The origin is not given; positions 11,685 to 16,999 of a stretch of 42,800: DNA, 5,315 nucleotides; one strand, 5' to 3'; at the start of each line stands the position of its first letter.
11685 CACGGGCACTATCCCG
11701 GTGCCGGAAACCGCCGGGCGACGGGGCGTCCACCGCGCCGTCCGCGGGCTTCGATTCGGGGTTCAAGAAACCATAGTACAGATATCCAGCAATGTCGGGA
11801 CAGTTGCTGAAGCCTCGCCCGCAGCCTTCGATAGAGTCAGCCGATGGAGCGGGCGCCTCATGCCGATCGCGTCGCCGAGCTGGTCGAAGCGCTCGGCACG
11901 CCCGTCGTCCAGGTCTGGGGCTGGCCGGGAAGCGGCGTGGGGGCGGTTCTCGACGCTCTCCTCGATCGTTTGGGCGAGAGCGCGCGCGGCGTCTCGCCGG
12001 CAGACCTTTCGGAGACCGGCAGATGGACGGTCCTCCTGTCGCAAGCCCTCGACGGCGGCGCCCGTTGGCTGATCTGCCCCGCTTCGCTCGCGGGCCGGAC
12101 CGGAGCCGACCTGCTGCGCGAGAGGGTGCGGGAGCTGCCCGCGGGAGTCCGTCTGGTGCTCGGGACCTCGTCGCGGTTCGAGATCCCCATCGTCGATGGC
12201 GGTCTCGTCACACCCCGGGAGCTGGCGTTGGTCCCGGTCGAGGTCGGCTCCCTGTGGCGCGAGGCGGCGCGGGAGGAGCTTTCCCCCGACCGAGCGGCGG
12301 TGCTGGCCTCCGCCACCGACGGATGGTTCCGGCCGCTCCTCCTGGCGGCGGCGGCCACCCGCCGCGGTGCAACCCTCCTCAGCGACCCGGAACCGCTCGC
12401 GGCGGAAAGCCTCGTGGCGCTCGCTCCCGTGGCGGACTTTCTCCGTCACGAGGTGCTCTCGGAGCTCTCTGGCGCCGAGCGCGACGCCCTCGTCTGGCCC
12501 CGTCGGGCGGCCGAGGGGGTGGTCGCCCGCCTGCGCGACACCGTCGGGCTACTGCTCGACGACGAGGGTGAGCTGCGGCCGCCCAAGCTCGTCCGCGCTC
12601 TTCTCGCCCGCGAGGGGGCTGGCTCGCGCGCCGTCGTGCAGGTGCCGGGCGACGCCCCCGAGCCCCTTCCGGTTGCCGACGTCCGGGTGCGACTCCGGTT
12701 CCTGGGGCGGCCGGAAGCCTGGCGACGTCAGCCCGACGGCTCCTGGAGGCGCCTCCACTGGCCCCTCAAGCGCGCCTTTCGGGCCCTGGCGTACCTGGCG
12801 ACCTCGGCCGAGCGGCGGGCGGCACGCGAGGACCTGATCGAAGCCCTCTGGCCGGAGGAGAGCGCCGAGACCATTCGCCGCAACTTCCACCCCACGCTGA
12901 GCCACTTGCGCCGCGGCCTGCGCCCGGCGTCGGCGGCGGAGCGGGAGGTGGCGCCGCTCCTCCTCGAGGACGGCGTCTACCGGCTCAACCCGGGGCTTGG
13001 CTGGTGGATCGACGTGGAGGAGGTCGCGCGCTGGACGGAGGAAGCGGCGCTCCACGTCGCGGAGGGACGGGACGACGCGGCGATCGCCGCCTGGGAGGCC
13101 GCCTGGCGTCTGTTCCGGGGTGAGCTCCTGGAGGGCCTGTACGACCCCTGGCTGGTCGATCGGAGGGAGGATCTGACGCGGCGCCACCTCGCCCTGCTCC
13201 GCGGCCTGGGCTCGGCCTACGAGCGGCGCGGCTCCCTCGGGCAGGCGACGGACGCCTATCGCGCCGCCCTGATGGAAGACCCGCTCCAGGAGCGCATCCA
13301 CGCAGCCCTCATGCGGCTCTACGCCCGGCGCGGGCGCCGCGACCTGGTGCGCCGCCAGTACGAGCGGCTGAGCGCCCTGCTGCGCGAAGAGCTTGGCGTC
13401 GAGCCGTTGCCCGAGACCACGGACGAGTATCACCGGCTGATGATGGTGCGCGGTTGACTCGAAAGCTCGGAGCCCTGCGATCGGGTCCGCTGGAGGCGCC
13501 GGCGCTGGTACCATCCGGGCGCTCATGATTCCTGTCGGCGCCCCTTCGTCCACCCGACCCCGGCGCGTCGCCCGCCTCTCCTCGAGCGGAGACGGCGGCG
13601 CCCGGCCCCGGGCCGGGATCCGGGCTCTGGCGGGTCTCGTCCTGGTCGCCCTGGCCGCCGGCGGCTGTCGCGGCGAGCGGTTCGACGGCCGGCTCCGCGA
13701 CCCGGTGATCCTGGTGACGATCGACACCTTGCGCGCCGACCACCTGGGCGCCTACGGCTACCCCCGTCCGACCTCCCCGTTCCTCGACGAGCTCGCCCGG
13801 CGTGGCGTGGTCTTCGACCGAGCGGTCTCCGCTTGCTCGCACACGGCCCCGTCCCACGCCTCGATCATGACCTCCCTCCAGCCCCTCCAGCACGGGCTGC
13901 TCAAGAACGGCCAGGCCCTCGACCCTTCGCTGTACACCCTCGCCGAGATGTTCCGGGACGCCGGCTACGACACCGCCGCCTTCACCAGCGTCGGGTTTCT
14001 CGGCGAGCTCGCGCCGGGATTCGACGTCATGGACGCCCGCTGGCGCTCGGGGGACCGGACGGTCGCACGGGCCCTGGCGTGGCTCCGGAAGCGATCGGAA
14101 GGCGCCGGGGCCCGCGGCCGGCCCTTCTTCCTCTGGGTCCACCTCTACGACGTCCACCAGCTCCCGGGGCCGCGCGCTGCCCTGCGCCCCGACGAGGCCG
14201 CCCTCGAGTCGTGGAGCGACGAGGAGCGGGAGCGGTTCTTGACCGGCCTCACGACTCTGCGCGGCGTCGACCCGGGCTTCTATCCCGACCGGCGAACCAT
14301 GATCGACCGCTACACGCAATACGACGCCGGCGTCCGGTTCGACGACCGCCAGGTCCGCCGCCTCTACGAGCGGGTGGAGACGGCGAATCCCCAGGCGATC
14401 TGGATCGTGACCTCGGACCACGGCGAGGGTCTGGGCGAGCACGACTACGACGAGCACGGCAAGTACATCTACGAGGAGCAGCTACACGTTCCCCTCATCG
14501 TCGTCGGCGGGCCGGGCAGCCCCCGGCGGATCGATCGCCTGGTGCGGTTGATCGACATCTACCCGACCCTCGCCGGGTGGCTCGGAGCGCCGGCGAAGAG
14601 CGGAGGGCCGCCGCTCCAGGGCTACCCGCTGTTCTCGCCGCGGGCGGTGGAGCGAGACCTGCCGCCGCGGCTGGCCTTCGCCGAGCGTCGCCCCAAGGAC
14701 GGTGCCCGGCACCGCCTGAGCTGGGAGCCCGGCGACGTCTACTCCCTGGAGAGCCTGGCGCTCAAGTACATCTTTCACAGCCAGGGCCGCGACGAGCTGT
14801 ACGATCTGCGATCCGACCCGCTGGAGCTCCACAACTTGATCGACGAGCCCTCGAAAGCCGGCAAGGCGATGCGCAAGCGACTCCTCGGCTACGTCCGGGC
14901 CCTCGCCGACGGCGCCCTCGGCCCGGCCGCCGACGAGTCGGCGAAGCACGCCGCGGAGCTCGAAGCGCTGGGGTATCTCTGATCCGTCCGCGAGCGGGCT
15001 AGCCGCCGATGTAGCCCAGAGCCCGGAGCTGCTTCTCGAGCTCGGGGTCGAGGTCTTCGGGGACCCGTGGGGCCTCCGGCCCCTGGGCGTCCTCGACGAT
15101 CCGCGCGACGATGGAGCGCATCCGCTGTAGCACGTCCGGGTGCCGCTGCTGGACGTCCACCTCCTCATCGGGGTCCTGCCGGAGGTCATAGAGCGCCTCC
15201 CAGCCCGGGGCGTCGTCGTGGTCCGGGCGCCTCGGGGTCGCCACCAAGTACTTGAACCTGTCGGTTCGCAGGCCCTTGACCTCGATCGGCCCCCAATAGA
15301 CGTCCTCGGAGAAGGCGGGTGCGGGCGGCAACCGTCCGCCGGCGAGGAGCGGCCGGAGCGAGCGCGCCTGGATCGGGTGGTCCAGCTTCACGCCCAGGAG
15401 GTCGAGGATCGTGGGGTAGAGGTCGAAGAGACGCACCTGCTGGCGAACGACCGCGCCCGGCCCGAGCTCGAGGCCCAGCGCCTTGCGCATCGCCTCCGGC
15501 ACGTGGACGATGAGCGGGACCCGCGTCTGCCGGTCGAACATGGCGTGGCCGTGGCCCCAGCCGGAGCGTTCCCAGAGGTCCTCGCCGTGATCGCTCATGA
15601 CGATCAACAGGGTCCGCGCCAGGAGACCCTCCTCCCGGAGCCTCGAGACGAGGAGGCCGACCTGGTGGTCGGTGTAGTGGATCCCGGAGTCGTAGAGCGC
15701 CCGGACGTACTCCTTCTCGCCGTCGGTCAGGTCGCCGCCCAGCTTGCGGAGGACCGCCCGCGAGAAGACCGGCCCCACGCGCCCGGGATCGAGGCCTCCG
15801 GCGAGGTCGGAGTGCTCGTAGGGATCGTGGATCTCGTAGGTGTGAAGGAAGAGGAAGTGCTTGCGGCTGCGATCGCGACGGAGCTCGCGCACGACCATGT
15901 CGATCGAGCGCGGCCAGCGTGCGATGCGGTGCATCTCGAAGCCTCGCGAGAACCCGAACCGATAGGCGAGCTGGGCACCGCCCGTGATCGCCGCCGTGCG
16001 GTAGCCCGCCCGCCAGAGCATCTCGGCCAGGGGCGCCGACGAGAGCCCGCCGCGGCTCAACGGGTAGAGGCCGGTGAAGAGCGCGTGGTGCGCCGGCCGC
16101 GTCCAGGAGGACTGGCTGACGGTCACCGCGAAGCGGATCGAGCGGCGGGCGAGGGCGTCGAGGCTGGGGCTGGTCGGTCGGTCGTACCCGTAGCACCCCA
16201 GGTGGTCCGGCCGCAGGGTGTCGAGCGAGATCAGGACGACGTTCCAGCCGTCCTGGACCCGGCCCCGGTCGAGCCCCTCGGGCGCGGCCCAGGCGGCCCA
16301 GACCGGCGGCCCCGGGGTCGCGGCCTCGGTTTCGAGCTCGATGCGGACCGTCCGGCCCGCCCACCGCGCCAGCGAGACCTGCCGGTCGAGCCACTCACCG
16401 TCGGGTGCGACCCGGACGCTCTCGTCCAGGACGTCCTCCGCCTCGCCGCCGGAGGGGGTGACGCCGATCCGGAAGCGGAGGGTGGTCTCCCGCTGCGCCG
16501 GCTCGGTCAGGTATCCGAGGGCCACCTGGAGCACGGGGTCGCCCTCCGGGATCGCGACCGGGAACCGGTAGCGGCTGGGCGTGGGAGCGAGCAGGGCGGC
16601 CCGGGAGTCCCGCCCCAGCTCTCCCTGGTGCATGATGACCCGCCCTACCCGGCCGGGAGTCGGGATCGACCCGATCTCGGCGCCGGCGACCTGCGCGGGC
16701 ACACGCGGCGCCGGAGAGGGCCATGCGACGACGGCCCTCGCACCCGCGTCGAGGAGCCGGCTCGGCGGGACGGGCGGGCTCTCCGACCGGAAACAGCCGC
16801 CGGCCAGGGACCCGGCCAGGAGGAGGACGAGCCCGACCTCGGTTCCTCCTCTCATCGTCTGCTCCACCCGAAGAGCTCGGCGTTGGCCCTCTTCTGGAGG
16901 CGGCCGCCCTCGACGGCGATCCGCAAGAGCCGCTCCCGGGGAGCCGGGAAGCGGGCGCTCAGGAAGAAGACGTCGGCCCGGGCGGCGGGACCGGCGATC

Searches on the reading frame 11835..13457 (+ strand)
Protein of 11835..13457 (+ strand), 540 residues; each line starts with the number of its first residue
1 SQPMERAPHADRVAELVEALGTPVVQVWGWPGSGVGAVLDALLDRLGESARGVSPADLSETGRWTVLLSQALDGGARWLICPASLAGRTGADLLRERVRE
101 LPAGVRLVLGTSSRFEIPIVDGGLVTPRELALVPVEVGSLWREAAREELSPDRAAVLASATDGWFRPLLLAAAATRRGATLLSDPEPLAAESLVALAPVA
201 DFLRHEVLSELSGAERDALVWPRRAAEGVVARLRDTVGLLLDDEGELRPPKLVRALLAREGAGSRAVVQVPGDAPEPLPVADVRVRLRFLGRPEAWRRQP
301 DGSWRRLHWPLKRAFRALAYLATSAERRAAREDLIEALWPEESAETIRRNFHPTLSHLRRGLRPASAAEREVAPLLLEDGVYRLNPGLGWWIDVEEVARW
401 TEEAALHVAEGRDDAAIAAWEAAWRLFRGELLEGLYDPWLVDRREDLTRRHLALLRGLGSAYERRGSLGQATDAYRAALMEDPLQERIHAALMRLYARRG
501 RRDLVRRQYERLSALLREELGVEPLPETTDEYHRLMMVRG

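Call 9: search_protein_families(library=pfam, proteins=[window:11835-13457:+], max_evalue=0.01)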
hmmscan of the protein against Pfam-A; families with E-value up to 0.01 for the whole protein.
window:11835-13457:+ (540 aa): 3 families
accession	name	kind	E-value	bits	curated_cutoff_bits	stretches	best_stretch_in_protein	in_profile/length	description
PF03704.23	BTAD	-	1.6e-20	74.4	22.1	1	392-534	1-144/146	Bacterial transcriptional activator domain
PF00486.34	Trans_reg_C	-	0.00018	21.9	26.2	1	313-369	9-64/77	Transcriptional regulatory protein, C terminal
PF13428.12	TPR_14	-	0.0039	18.2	23.5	1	453-495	2-44/44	Tetratricopeptide repeat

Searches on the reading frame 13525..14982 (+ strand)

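Call 9: search_protein_families(library=pfam, proteins=[window:13525-14982:+], max_evalue=0.01)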
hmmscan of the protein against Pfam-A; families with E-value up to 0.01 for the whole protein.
window:13525-14982:+ (485 aa): 3 families
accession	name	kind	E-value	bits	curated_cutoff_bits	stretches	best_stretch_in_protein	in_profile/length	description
PF00884.28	Sulfatase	-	3.1e-42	145.4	25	1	61-355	3-301/301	Sulfatase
PF01663.27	Phosphodiest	-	6.6e-10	39.5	23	1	61-129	1-66/342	Type I phosphodiesterase / nucleotide pyrophosphatase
PF16347.10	SGSH_C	-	2.2e-05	25.1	29.3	0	418-445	111-138/154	N-sulphoglucosamine sulphohydrolase, C-terminal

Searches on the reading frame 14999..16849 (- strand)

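Call 9: search_protein_families(library=pfam, proteins=[window:14999-16849:-], max_evalue=0.01)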
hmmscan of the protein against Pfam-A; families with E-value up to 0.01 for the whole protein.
window:14999-16849:- (616 aa): 4 families
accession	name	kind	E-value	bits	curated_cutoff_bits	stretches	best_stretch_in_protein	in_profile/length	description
PF00884.28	Sulfatase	-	1.7e-39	136.4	25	1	203-487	2-301/301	Sulfatase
PF01663.27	Phosphodiest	-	1.2e-10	42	23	2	204-265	1-59/342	Type I phosphodiesterase / nucleotide pyrophosphatase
PF16347.10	SGSH_C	-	6.9e-08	33.2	29.3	1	430-573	4-140/154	N-sulphoglucosamine sulphohydrolase, C-terminal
PF02995.22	DUF229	-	0.0039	16.4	25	1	391-423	311-343/496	Protein of unknown function (DUF229)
